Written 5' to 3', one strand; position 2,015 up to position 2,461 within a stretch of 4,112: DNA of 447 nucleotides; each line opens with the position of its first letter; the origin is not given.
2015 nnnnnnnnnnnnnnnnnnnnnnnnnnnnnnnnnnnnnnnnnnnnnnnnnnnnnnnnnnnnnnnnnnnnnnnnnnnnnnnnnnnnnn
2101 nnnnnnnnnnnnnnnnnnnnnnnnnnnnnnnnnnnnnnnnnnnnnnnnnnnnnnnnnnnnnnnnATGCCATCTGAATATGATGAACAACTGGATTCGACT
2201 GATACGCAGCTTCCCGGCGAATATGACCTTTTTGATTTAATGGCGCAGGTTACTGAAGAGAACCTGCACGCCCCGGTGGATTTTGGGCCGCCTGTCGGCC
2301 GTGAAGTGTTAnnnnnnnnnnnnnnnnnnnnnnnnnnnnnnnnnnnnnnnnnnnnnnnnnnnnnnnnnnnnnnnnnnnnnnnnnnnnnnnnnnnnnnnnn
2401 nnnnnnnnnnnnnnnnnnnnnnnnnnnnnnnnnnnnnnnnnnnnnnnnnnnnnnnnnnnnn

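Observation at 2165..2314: Acidic 49-aa micro-ORF directly downstream of the bom-like site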

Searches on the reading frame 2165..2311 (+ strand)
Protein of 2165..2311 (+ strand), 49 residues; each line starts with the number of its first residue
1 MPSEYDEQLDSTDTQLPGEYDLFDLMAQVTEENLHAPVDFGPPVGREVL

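Call 4: search_protein_families(library=pfam, proteins=[window:2165-2311:+], max_evalue=1)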
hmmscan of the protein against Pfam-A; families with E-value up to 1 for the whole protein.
seq(49 aa): 0 families

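Call 10: find_homologous_proteins(query=window:2165-2311:+, max_evalue=0.01)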
Query seq(49 aa) (49 aa): 123 proteins with E <= 0.01 among 123 candidates; the best 120 are listed.
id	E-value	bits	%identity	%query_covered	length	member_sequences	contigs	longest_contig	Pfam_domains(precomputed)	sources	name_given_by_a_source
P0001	4.8e-24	100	96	100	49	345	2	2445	-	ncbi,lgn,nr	ncbi:hypothetical protein RRK21_004689 [Escherichia coli]|nr:hypothetical protein [Escherichia coli]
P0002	5.5e-24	100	98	100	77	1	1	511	-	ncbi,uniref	ncbi:AbrB/MazE/SpoVT family DNA-binding domain-containing protein, partial [Escherichia coli]|uniref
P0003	8.4e-24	99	98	98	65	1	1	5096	-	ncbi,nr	ncbi:TPA: hypothetical protein HOZ77_004882 [Escherichia coli]|nr:hypothetical protein [Escherichia 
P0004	3.0e-23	98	96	100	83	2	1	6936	-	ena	-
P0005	3.4e-23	97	96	100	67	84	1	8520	-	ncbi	ncbi:AbrB/MazE/SpoVT family DNA-binding domain-containing protein, partial [Shigella sonnei]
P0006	9.1e-23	96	98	100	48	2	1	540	-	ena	-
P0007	1.2e-22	96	94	100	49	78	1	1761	-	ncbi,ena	-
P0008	2.3e-22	95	92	100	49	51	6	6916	-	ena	-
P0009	2.4e-22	95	92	100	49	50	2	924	-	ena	-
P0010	5.0e-22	94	92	100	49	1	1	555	-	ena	-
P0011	5.1e-22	94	94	100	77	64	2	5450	-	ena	-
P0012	6.1e-22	93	98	94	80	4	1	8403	-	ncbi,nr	ncbi:hypothetical protein ELR49_24965 [Shigella sonnei]|nr:hypothetical protein [Shigella sonnei] RU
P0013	9.0e-22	93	90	100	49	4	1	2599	-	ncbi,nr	ncbi:AbrB/MazE/SpoVT family DNA-binding domain-containing protein [Cronobacter sakazakii]|nr:hypothe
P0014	9.3e-22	93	90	100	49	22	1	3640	-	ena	-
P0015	1.3e-21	92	92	100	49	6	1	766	-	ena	-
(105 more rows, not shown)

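Call 13: search_protein_families(library=ncbifam, proteins=[window:2165-2311:+], max_evalue=1)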
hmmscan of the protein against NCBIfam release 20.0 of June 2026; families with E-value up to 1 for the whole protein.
seq(49 aa): 1 family
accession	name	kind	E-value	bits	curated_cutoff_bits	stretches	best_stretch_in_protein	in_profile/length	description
NF007312.0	PRK09798.1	equivalog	0.0069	16.7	113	1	20-48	53-81/82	type II toxin-antitoxin system antitoxin MazE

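Call 14: search_solved_structures(query=window:2165-2311:+, max_evalue=10, show_alignments=3)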
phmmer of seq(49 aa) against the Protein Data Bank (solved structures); distinct sequences matched with E-value up to 10: 4.
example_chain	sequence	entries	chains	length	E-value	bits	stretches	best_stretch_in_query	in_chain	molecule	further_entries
7d2n_E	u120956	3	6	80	0.0021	22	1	18-47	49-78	AbrB/MazE/SpoVT family DNA-binding domain-containing protein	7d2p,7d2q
1mvf_D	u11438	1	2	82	0.076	17.1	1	20-48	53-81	PemI-like protein 1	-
1ub4_C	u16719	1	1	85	0.081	17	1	20-48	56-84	MazE protein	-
2xhs_A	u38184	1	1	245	1.1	13.5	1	17-41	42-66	NUCLEAR HORMONE RECEPTOR FTZ-F1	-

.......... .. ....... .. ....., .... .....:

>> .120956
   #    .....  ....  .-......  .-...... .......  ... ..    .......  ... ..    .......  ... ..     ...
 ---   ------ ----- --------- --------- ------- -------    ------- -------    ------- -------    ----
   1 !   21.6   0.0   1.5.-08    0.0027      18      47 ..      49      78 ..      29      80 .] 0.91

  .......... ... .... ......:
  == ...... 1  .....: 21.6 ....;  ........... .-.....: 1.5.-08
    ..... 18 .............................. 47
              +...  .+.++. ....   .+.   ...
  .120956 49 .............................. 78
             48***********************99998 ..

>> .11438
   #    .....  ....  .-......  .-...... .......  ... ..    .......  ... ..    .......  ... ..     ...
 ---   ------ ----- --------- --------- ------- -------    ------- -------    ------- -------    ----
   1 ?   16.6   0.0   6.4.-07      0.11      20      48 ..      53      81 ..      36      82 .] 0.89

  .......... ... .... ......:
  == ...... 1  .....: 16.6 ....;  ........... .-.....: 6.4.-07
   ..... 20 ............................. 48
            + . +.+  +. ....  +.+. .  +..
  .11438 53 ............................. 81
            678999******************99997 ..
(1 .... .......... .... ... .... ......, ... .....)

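Call 15: find_related_loci(query=window:2165-2311:+, collection=genome_contigs, flank=1500)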
Query seq(49 aa) (49 aa) in genome_contigs; peptide patterns used: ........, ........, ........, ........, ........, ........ (x = any residue, [..] = any of these).
290 stretches matched a pattern; 18 encode a relative of the query (tblastn E <= 1e-3); 18 distinct loci.
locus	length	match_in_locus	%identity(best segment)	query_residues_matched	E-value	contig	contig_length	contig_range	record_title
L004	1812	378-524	96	1-49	8e-29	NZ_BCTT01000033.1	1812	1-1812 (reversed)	Serratia grimesii NBRC 13537, whole genome shotgun sequence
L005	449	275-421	94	1-49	1e-30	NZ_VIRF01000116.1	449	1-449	Novosphingobium sp. BW1 NODE_96_length_449_cov_0.875776_ID_191, whole genome shotgun sequence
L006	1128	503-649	86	1-49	8e-26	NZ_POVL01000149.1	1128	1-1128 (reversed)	Enterobacter sichuanensis strain WCHECL1597 149, whole genome shotgun sequence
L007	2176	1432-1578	86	1-49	5e-25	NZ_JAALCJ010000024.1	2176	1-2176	Enterobacter cloacae strain M-7 NODE_24_length_2176_cov_798.166, whole genome shotgun sequence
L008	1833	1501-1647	82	1-49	6e-25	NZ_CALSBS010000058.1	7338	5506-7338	Pseudocitrobacter vendiensis strain CPO20170097T, whole genome shotgun sequence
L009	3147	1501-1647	84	1-49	2e-24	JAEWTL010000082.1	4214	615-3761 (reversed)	MAG: Bacillota bacterium isolate OH_SDB_141 k127_741721, whole genome shotgun sequence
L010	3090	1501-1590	60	19-48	4e-10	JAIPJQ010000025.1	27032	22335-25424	MAG: Candidatus Neomarinimicrobiota bacterium isolate Tobar14m-G39 Tobar14m-C1075, whole genome shotgun sequence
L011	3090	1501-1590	63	19-48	8e-10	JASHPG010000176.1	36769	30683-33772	MAG: Candidatus Acidiferrales bacterium isolate JOPF043 JOPF_N10C_contig_162048, whole genome shotgun sequence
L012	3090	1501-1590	60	19-48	4e-9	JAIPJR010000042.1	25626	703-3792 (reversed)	MAG: Candidatus Neomarinimicrobiota bacterium isolate Tobar14m-G40 Tobar14m-C1165, whole genome shotgun sequence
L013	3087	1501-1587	62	20-48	6e-9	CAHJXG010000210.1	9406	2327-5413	Rhodospirillales bacterium isolate Lichen_MAGs_peltigera2 genome assembly, contig: NODE_418823_length_9406_cov_8.652910,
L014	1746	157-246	60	20-49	4e-8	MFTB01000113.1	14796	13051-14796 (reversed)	MAG: Candidatus Muproteobacteria bacterium RIFCSPHIGHO2_12_FULL_60_33 rifcsphigho2_12_scaffold_8616, whole genome shotgu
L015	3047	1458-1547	57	19-48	1e-7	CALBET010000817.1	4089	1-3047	MAG TPA_asm: uncultured Acidobacteria bacterium isolate ERR2206771_bin.47_CONCOCT_v1.1_MAG genome assembly, contig: ERZ8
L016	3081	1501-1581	59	22-48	2e-7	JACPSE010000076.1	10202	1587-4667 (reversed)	MAG: Deltaproteobacteria bacterium isolate NC_groundwater_697_Ag_S-0.2um_55_12 S36_SO-2_scaffold_266777, whole genome sh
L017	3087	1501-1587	59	20-48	3e-7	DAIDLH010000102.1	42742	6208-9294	MAG TPA_asm: Candidatus Muproteobacteria bacterium isolate clean426 k141_838391, whole genome shotgun sequence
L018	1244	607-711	46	14-48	5e-7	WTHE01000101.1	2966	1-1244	MAG: Candidatus Binatota bacterium isolate CO36406bin_19 NODE_11423_length_2966_cov_5.377533, whole genome shotgun seque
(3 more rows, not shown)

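Call 26: search_protein_representatives(protein=window:2165-2311:+)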
Query: 49 residues. Proteins with E-value up to 0.001 (for the whole library): 43; up to 1e-10: 11; up to 1e-30: 0. The best 43 are listed.
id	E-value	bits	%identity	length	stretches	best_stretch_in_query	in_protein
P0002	1.8e-24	99.8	98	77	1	1-49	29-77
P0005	1.1e-23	97.3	96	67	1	1-49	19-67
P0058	3.5e-19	83.3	86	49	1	1-49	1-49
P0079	4.4e-17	76.8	90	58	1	1-42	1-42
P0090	1.2e-15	72.4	92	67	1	1-39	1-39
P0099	2.1e-14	68.5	85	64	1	6-46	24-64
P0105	2.9e-13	65.0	71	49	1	1-49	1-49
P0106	6.0e-13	64.0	80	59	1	1-41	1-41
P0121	6.6e-13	63.9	85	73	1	1-41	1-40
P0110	6.2e-12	60.8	97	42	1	1-32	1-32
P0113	7.0e-11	57.6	88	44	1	17-49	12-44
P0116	2.0e-10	56.2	86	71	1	1-35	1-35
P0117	2.5e-10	55.9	88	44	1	1-34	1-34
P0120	2.0e-08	50.0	76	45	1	16-49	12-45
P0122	1.6e-06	44.1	52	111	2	18-49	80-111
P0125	7.7e-06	42.0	59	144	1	4-48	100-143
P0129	1.9e-05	40.7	54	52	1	1-48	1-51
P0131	8.0e-05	38.8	50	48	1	12-47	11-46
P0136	1.5e-04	37.9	48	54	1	4-49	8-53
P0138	2.8e-04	37.1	57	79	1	15-49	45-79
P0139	3.3e-04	36.9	65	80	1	19-49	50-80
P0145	4.7e-04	36.4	56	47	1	12-48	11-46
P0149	8.4e-04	35.6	54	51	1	8-49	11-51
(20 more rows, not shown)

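Call 28: find_encoding_contigs(protein=P0129, flank=3000, max_places=4)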
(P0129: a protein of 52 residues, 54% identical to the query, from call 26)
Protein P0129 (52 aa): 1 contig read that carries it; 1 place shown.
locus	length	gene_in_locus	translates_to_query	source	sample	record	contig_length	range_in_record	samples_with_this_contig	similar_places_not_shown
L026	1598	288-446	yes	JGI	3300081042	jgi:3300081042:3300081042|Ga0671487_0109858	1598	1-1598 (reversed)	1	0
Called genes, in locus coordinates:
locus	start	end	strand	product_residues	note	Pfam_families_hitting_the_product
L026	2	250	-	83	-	?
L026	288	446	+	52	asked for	-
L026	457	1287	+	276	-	PF00905:Transpeptidase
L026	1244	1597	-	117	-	?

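Call 29: find_encoding_contigs(protein=P0131, flank=3000, max_places=4)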
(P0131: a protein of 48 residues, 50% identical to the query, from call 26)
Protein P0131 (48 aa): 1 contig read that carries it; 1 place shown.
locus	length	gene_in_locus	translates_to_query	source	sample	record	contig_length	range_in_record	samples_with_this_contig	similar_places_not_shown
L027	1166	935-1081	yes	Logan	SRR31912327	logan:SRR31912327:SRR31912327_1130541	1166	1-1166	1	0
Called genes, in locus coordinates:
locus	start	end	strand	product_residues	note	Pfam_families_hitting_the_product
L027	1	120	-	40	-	?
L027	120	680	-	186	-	PF00213:OSCP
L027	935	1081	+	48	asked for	-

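Call 30: find_encoding_contigs(protein=P0149, flank=3000, max_places=4)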
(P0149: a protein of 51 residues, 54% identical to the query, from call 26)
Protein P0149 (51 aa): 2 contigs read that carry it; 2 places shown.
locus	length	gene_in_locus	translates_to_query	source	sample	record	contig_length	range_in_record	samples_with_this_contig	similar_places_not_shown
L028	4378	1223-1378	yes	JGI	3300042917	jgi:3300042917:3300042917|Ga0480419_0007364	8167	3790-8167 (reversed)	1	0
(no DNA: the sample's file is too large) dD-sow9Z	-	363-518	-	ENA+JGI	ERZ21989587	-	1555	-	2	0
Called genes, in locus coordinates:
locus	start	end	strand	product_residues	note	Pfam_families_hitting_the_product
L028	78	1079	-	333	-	PF14494:DUF4436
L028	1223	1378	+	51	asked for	-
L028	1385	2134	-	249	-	-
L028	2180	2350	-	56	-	-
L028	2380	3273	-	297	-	-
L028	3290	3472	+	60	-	-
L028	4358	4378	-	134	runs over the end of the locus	-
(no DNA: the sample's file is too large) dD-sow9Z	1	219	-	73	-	?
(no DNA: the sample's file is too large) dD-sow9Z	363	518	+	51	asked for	-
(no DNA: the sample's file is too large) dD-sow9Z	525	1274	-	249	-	-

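Call 51: find_encoding_contigs(protein=P0138, flank=2500, max_places=4)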
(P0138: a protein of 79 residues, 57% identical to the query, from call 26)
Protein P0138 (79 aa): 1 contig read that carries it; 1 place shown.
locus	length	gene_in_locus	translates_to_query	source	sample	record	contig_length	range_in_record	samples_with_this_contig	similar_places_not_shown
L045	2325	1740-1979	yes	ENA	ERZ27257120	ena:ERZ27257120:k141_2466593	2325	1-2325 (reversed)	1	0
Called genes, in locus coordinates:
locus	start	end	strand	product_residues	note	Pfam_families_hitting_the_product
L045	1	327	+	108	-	?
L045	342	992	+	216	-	PF00484:Pro_CA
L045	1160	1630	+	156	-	-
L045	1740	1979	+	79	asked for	PF04014:MazE_antitoxin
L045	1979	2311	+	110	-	PF02452:PemK_toxin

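Call 52: find_encoding_contigs(protein=P0139, flank=2500, max_places=4)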
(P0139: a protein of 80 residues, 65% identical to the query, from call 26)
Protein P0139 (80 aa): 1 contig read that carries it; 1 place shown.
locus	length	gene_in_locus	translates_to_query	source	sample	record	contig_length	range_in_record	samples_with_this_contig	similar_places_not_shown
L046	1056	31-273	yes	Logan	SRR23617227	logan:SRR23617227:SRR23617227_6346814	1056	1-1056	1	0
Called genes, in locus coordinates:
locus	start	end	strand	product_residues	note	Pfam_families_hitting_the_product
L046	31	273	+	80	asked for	-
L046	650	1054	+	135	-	?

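Call 76: find_encoding_contigs(protein=P0125, flank=2500, max_places=3)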
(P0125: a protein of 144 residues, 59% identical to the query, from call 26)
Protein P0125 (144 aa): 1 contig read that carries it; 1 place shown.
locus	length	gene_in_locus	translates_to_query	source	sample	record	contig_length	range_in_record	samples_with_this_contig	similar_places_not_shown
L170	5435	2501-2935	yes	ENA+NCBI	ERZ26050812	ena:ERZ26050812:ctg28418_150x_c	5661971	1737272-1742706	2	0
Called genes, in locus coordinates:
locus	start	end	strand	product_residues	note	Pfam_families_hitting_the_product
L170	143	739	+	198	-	PF14518:Haem_oxygenas_2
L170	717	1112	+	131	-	PF13474:SnoaL_3, PF14534:DUF4440 (faint)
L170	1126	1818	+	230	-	PF00702:Hydrolase, PF13419:HAD_2, PF13242:Hydrolase_like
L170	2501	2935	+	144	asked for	-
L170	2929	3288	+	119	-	PF02452:PemK_toxin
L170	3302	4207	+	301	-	PF03781:FGE-sulfatase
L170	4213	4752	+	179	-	-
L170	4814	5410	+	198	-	PF07638:Sigma70_ECF (weak), PF04542:Sigma70_r2, PF02001:DUF134 (weak), PF08281:Sigma70_r4_2, PF04545:Sigma70_r4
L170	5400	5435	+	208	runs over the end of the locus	PF13490:zf-HC2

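Call 77: find_encoding_contigs(protein=P0145, flank=2500, max_places=3)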
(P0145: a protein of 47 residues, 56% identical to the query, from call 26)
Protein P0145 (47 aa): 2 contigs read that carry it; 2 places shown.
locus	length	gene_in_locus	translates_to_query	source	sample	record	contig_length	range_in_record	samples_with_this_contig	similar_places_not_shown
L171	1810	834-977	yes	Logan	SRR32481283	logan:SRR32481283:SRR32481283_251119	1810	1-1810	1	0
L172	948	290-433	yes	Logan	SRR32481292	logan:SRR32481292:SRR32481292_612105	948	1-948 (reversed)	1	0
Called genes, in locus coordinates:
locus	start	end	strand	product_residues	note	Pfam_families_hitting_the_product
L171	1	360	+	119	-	?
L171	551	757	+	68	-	PF15919:HicB_lk_antitox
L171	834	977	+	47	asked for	-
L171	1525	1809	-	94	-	?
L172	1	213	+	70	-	?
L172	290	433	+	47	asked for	-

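Call 78: find_encoding_contigs(protein=P0136, flank=2500, max_places=3)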
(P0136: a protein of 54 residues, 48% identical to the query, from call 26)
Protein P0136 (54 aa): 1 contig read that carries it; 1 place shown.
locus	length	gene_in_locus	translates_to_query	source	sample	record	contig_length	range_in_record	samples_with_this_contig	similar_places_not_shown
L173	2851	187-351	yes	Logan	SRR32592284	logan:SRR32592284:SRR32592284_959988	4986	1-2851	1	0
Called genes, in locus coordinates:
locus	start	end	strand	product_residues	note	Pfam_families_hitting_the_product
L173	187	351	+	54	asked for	-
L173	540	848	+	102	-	-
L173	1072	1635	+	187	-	PF00440:TetR_N, PF16925:TetR_C_13 (faint)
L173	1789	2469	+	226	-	PF01323:DSBA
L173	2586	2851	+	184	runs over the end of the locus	PF02566:OsmC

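Call 95: search_protein_families(library=phrogs, proteins=[window:2165-2311:+], max_evalue=1)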
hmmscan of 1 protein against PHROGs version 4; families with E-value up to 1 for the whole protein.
seq(49 aa): 0 families

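Call 96: search_protein_families(library=padloc, proteins=[window:2165-2311:+], max_evalue=1)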
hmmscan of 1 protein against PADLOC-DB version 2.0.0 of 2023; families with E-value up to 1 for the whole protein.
seq(49 aa): 0 families
